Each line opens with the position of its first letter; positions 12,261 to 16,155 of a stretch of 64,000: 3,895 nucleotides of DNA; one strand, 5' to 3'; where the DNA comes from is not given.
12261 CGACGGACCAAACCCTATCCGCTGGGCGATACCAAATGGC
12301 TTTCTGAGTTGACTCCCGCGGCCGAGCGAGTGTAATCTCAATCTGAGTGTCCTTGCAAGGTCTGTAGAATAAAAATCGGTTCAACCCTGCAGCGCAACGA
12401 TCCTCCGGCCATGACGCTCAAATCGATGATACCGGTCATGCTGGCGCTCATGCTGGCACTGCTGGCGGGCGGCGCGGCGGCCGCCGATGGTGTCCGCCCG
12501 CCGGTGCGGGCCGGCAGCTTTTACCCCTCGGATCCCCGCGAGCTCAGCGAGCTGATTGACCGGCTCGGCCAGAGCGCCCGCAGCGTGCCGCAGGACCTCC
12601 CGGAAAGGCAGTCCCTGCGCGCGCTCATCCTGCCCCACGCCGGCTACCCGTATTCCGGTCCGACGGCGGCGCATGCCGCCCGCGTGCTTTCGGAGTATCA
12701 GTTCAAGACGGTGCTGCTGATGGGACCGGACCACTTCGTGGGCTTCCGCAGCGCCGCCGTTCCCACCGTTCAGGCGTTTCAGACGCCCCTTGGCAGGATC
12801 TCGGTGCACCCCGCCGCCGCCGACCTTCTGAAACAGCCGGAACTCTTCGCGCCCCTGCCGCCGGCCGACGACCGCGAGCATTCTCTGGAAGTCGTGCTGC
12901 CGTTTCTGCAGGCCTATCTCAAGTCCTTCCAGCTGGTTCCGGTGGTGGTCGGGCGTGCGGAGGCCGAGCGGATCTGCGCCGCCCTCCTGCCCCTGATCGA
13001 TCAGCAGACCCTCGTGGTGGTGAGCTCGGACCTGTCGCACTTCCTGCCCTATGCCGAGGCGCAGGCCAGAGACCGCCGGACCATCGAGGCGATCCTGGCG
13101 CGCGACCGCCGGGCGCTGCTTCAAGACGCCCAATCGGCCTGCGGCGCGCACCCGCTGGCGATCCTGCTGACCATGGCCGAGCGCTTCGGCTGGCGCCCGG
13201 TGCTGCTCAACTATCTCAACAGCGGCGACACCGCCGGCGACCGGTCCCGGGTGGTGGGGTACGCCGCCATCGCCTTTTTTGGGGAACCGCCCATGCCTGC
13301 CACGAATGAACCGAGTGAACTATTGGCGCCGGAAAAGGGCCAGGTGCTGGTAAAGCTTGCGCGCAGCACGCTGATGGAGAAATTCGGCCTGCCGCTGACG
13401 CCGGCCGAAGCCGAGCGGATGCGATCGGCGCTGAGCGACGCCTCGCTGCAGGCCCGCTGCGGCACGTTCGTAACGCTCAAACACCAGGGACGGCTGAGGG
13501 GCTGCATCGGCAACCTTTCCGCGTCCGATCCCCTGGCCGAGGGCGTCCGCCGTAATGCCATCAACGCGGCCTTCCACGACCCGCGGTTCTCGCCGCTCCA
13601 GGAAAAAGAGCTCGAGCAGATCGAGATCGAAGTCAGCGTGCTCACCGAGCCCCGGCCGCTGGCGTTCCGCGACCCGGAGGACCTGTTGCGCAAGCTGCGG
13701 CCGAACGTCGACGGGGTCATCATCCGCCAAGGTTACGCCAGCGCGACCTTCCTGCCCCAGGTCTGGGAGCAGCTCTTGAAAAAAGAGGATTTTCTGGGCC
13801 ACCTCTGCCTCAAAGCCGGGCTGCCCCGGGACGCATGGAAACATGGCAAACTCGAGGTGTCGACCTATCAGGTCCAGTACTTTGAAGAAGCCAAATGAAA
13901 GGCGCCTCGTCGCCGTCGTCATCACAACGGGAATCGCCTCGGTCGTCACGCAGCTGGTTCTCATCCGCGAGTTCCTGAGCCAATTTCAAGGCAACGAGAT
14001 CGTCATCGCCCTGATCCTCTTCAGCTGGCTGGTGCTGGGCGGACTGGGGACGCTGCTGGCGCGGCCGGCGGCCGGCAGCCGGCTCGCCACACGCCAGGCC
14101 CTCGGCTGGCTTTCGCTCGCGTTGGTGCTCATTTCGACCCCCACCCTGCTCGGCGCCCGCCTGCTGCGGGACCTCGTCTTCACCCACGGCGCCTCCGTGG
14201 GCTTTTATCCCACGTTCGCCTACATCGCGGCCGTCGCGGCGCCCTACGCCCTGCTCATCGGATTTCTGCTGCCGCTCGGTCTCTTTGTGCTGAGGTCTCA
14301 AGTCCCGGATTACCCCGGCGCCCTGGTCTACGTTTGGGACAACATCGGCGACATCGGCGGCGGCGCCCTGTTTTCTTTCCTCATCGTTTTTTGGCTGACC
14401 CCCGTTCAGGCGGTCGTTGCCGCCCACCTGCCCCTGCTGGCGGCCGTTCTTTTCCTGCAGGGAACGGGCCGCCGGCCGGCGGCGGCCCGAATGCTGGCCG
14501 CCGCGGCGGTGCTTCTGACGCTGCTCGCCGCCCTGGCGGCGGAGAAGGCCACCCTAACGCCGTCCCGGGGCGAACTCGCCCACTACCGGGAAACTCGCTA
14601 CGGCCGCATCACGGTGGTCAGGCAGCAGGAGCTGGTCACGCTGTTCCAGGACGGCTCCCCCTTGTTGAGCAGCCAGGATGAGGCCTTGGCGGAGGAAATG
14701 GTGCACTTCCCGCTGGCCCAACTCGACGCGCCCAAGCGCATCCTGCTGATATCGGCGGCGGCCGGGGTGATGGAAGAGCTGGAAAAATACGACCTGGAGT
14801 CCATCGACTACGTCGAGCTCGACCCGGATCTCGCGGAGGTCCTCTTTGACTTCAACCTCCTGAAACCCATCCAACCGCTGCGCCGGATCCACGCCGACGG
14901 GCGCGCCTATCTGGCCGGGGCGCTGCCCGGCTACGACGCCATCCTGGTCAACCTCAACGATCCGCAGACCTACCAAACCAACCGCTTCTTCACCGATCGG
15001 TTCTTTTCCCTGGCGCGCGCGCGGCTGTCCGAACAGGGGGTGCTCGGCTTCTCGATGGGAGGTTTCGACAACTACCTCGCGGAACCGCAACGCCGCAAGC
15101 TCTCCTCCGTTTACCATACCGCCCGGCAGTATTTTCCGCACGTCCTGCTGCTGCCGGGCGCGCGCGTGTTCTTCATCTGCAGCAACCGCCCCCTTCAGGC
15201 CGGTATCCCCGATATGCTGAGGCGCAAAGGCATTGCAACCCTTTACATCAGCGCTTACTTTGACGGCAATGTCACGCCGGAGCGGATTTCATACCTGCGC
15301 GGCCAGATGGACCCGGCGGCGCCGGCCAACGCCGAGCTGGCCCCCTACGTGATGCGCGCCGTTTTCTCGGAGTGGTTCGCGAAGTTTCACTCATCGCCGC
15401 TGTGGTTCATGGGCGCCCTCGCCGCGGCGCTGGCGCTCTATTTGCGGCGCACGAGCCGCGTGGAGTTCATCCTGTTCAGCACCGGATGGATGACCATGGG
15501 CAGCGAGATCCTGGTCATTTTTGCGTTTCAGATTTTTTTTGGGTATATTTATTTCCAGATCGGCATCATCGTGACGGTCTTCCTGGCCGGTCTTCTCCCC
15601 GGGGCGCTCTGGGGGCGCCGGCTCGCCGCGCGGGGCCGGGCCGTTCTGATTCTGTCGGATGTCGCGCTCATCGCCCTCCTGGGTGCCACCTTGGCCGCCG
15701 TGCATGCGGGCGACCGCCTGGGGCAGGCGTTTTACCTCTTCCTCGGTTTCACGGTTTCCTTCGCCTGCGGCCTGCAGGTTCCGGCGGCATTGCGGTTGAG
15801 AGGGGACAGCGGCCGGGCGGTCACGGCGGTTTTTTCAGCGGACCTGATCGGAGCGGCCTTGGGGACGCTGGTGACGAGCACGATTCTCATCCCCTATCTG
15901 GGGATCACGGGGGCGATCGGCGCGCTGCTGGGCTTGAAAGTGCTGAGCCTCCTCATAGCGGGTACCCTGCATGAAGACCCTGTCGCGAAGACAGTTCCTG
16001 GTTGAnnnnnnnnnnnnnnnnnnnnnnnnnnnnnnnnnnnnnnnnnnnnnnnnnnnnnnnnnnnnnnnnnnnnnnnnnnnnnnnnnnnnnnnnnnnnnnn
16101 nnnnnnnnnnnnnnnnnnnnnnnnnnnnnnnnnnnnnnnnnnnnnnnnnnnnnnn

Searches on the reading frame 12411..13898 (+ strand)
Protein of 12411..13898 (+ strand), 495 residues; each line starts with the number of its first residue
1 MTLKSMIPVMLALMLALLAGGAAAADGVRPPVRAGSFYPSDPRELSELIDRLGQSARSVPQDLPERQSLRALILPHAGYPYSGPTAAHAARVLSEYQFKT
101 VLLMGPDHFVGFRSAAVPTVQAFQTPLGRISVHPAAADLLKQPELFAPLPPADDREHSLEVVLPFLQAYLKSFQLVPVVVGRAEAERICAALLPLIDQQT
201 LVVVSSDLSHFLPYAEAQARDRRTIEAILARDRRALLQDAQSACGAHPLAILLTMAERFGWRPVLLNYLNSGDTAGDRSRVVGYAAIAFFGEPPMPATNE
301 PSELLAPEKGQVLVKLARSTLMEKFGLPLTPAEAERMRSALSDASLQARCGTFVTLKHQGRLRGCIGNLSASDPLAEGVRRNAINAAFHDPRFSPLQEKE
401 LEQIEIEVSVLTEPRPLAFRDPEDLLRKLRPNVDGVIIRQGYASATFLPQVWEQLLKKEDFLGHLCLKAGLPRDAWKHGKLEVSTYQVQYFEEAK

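Call 39: search_protein_families(library=pfam, proteins=[window:12411-13898:+], max_evalue=0.0001)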
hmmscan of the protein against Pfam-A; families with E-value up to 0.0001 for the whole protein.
window:12411-13898:+ (495 aa): 2 families
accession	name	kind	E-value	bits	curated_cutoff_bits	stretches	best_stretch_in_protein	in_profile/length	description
PF01871.22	AMMECR1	-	1e-51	175.2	25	1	315-491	2-168/168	AMMECR1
PF01875.22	Memo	-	1.3e-50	172.6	27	1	31-287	2-268/269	Memo-like protein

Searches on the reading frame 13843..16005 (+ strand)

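Call 39: search_protein_families(library=pfam, proteins=[window:13843-16005:+], max_evalue=0.0001)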
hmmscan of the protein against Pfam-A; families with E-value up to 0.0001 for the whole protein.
window:13843-16005:+ (720 aa): 1 family
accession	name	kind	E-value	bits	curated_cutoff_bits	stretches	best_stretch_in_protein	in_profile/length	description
PF01564.23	Spermine_synth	-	7.9e-09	35.7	22.9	1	283-401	5-128/186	Spermine/spermidine synthase domain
